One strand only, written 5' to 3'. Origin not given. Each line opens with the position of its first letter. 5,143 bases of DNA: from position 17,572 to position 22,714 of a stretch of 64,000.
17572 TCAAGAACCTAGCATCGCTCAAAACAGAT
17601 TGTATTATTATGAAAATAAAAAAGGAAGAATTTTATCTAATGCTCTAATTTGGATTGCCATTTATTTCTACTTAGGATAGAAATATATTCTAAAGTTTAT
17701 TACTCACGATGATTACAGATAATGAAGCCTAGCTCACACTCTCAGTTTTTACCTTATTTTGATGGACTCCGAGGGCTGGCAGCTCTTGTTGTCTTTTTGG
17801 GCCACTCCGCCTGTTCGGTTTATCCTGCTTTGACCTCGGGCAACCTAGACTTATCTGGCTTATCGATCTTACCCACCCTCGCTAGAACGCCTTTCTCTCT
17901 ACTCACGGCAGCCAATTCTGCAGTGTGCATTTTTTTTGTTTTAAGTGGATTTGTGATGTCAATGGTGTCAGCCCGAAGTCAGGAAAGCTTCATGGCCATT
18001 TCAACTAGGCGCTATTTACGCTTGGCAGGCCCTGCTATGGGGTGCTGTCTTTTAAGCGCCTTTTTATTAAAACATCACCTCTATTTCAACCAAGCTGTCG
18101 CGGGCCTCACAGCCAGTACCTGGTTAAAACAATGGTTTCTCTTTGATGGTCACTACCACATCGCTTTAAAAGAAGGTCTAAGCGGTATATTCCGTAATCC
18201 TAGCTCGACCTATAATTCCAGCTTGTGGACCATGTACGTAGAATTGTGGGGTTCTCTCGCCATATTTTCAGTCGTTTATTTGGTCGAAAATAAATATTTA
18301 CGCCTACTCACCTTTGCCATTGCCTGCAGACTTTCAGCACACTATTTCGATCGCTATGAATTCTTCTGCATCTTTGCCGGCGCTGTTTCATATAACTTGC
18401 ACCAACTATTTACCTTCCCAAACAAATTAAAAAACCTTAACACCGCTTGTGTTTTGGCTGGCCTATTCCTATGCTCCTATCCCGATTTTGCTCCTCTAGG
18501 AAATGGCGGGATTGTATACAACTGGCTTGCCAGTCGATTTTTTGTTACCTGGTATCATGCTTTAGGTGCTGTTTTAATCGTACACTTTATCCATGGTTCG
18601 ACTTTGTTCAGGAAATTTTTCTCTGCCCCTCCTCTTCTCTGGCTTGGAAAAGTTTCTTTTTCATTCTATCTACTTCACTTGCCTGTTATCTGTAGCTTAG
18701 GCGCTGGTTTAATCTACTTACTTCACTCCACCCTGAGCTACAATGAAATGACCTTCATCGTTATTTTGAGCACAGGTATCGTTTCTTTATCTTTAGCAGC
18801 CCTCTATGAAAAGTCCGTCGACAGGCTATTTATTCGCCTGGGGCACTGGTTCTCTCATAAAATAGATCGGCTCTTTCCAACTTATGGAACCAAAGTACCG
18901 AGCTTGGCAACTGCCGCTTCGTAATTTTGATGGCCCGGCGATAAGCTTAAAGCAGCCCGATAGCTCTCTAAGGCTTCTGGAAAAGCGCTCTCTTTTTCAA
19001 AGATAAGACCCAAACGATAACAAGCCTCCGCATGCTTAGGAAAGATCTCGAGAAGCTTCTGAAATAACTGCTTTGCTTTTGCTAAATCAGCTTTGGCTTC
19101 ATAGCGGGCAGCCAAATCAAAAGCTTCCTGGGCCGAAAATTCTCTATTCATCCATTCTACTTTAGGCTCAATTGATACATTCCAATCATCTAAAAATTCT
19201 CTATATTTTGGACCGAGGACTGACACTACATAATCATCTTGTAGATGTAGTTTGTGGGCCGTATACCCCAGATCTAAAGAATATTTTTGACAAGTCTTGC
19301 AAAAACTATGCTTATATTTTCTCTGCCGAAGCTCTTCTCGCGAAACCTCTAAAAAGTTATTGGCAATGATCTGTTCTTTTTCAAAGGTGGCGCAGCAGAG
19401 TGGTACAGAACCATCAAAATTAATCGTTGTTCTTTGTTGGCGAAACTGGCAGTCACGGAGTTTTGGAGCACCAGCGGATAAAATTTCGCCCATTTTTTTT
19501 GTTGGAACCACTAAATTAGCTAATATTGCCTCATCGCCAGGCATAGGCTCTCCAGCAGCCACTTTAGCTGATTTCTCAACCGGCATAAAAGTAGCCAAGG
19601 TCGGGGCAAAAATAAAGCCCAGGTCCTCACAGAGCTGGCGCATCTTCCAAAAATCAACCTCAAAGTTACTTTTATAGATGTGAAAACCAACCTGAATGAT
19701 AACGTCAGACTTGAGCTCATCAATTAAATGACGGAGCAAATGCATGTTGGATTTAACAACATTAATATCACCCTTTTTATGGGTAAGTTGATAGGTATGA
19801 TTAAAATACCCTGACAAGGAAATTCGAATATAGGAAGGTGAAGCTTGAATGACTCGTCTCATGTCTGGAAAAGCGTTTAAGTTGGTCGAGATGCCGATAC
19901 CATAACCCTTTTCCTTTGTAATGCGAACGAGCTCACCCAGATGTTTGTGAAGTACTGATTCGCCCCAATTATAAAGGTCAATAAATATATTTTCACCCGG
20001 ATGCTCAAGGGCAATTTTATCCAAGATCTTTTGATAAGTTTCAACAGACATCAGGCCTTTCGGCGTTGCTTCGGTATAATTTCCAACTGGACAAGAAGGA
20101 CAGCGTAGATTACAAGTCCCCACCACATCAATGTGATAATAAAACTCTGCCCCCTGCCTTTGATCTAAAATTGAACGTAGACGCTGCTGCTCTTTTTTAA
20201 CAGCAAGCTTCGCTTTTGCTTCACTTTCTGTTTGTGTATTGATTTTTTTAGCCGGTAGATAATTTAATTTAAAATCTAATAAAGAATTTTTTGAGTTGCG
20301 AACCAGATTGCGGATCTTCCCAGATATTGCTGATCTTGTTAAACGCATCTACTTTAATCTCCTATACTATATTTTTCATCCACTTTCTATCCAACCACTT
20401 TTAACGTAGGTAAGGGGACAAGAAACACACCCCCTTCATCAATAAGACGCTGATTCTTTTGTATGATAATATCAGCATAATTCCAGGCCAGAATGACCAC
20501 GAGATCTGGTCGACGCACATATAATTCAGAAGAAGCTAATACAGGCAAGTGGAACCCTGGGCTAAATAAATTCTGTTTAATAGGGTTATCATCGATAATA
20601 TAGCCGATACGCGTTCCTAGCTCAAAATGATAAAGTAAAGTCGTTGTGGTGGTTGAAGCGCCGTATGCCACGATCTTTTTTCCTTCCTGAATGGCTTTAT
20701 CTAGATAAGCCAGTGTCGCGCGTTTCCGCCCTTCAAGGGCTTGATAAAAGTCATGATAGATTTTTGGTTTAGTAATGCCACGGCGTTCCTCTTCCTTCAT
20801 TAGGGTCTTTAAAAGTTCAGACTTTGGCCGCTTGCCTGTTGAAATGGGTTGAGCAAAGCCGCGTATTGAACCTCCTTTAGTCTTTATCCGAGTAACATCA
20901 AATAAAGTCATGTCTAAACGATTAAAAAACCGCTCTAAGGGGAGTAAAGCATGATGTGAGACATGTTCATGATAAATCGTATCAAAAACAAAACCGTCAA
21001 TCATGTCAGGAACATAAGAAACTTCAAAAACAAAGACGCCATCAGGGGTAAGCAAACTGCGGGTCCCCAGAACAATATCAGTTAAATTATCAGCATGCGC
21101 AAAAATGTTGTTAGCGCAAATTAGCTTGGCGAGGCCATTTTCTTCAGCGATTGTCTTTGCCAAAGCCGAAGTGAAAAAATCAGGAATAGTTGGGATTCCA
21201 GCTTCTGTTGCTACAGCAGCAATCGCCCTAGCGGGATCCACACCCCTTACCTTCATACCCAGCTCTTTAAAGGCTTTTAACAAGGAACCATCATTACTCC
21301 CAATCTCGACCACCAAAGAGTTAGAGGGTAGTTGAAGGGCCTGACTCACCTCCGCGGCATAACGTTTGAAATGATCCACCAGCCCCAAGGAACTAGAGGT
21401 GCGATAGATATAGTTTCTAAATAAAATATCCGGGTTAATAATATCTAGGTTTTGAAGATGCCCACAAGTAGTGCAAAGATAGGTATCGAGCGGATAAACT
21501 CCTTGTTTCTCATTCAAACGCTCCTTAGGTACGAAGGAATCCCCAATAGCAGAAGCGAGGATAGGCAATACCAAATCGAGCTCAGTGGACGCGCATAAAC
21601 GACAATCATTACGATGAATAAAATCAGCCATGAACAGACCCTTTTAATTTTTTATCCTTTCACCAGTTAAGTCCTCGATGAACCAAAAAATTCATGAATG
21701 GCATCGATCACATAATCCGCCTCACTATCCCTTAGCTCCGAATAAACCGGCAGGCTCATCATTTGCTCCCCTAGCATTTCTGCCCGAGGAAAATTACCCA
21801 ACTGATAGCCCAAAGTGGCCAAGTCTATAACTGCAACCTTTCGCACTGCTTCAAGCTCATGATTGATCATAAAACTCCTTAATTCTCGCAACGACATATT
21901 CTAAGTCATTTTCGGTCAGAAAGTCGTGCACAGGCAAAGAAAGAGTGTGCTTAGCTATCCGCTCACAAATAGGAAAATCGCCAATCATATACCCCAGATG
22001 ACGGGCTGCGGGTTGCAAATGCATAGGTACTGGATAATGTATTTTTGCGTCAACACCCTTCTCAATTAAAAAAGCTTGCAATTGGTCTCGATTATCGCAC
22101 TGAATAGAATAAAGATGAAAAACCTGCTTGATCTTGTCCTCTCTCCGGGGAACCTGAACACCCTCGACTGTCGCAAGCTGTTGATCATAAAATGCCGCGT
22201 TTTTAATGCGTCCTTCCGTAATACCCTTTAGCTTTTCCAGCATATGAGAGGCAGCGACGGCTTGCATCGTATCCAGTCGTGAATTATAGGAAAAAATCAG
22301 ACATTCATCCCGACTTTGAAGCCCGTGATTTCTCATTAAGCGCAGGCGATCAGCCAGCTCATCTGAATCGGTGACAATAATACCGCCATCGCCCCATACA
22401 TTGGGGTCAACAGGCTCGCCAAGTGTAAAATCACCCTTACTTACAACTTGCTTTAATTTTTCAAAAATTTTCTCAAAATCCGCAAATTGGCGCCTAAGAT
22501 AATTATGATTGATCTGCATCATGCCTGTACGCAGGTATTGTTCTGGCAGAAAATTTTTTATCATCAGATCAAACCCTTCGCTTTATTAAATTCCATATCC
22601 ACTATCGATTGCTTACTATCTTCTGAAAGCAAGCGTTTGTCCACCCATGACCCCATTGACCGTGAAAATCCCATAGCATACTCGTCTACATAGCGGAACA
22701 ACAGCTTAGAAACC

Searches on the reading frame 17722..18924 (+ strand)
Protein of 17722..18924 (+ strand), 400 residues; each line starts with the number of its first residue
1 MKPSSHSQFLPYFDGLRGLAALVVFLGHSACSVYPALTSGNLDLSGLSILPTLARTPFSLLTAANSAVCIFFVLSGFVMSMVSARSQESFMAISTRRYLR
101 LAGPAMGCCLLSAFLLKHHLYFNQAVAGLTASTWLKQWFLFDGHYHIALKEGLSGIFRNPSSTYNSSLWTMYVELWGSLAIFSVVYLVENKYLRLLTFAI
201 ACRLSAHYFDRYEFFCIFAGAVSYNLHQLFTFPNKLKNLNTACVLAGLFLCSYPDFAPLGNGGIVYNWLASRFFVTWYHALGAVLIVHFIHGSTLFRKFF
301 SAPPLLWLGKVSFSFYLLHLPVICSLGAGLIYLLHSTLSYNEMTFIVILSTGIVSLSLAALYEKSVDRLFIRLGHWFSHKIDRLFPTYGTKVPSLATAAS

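Call 13: search_protein_families(library=pfam, proteins=[window:17722-18924:+])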
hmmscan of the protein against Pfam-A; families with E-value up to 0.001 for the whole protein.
window:17722-18924:+ (400 aa): 1 family
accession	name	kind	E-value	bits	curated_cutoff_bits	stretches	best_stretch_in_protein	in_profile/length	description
PF01757.29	Acyl_transf_3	-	2.4e-19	70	31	1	11-359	2-323/326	Acyltransferase domain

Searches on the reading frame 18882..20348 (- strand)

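Call 13: search_protein_families(library=pfam, proteins=[window:18882-20348:-])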
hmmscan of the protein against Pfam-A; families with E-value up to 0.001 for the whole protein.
window:18882-20348:- (488 aa): 8 families
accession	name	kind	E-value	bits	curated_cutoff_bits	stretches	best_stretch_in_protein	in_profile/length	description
PF07719.23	TPR_2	-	4.4e-09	36.2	27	1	440-473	1-34/34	Tetratricopeptide repeat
PF00515.34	TPR_1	-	7e-08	32.4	27.8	1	440-472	1-33/34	Tetratricopeptide repeat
PF04055.27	Radical_SAM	-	2.7e-07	31.3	29.5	1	76-215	4-146/166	Radical SAM superfamily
PF13181.12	TPR_8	-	3.3e-06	27.2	25.7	0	440-472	1-33/34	Tetratricopeptide repeat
PF14559.12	TPR_19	-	1.3e-05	25.8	25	1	421-483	6-68/68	Tetratricopeptide repeat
PF13432.12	TPR_16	-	1.8e-05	25.5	32.7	1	411-472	2-63/65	Tetratricopeptide repeat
PF13428.12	TPR_14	-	9.7e-05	23.1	23.5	0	410-447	5-42/44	Tetratricopeptide repeat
PF13414.12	TPR_11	-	0.00088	19.4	26.8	0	456-471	10-25/42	TPR repeat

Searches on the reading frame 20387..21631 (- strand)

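Call 13: search_protein_families(library=pfam, proteins=[window:20387-21631:-])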
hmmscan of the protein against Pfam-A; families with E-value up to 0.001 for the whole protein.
window:20387-21631:- (414 aa): 5 families
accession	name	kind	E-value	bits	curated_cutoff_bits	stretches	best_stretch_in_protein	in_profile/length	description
PF08484.17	Methyltransf_14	-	4.5e-45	153.7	23.5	1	251-408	2-160/160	C-methyltransferase C-terminal domain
PF08421.16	Methyltransf_13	-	8.2e-15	55.2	31.3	1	10-71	1-62/62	Putative zinc binding domain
PF13489.12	Methyltransf_23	-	4.6e-10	39.9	27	1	88-237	6-155/164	Methyltransferase domain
PF08242.18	Methyltransf_12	-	1.8e-06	29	30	1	108-200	1-98/98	Methyltransferase domain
PF08241.18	Methyltransf_11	-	7.3e-05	23.8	21.2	1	109-202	2-95/95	Methyltransferase domain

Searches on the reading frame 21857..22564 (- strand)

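Call 13: search_protein_families(library=pfam, proteins=[window:21857-22564:-])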
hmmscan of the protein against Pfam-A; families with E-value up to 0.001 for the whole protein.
window:21857-22564:- (235 aa): 1 family
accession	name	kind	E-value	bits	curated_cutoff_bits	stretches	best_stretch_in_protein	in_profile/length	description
PF01041.23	DegT_DnrJ_EryC1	-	2.4e-38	132.8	19.8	1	57-228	178-359/360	DegT/DnrJ/EryC1/StrS aminotransferase family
